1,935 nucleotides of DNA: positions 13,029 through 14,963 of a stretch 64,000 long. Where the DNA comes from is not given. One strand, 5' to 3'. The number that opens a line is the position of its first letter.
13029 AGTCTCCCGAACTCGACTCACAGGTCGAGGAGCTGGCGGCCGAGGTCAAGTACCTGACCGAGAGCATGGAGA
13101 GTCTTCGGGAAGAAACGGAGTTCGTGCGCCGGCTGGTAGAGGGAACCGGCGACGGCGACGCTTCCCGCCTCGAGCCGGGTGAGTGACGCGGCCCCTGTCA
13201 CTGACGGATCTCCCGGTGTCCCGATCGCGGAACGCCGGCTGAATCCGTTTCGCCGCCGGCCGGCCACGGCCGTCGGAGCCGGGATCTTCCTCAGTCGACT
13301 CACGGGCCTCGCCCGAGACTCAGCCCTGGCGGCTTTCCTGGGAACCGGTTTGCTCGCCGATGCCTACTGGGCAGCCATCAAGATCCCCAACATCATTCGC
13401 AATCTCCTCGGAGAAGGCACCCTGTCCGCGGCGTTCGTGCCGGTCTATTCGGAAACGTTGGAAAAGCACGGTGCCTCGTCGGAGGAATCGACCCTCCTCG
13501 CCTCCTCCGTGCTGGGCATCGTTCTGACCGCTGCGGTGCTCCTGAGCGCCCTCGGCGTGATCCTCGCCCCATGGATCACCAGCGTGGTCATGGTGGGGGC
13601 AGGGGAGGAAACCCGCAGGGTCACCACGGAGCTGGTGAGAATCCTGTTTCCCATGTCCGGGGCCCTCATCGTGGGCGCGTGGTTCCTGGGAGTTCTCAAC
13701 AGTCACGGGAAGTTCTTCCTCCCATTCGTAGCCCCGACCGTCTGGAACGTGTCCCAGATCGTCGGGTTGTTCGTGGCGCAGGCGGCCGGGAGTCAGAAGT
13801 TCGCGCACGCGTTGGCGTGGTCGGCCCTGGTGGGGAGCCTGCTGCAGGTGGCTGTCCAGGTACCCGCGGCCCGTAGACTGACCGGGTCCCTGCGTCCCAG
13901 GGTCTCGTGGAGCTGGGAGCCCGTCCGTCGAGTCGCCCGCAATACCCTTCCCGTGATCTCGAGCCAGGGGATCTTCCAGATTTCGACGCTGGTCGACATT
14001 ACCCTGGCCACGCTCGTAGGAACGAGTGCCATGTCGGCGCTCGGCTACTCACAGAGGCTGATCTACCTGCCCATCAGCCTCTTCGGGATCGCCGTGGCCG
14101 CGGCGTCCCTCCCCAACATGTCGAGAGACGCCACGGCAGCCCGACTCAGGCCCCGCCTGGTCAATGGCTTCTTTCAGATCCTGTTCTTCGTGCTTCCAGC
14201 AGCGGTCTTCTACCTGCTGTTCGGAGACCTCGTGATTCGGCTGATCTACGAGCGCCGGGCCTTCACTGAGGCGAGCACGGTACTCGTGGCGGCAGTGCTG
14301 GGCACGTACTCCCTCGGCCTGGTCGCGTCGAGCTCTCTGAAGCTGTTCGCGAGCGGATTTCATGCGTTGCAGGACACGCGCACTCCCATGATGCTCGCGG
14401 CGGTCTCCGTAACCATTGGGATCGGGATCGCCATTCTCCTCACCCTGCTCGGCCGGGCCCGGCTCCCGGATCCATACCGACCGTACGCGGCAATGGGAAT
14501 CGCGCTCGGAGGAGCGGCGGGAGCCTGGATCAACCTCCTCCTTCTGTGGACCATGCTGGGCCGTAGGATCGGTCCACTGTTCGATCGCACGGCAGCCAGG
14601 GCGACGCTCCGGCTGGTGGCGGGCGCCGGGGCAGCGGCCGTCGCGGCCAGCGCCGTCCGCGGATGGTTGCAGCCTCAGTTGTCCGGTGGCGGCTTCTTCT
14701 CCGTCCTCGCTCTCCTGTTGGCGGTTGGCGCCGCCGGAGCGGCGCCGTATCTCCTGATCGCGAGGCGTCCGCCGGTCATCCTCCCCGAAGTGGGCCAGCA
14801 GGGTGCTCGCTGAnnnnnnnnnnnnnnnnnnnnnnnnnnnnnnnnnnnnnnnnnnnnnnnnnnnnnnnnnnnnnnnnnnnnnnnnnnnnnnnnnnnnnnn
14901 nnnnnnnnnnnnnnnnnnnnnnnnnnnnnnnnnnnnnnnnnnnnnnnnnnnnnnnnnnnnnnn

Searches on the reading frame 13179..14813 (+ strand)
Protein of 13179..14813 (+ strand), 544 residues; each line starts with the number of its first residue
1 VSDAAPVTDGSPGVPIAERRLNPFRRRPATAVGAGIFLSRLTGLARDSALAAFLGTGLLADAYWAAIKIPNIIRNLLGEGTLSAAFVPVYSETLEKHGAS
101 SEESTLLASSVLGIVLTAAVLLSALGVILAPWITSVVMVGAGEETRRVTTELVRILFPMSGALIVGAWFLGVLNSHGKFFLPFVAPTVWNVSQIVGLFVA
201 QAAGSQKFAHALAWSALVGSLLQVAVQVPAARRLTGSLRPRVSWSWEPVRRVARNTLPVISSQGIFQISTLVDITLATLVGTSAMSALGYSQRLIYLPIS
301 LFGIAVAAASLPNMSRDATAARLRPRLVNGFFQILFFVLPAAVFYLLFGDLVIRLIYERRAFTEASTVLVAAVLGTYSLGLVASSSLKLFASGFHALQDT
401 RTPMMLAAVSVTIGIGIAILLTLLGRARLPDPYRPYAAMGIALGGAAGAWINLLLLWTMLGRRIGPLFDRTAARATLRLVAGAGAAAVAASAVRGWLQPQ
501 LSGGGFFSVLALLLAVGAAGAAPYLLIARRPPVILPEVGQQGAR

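Call 36: search_protein_families(library=pfam, proteins=[window:13179-14813:+], max_evalue=0.00001)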
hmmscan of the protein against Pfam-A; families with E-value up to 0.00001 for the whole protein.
window:13179-14813:+ (544 aa): 1 family
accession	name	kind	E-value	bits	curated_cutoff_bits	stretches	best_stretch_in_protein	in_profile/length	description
PF03023.19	MurJ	-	4.9e-87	292.9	27.4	1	50-492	1-431/451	Lipid II flippase MurJ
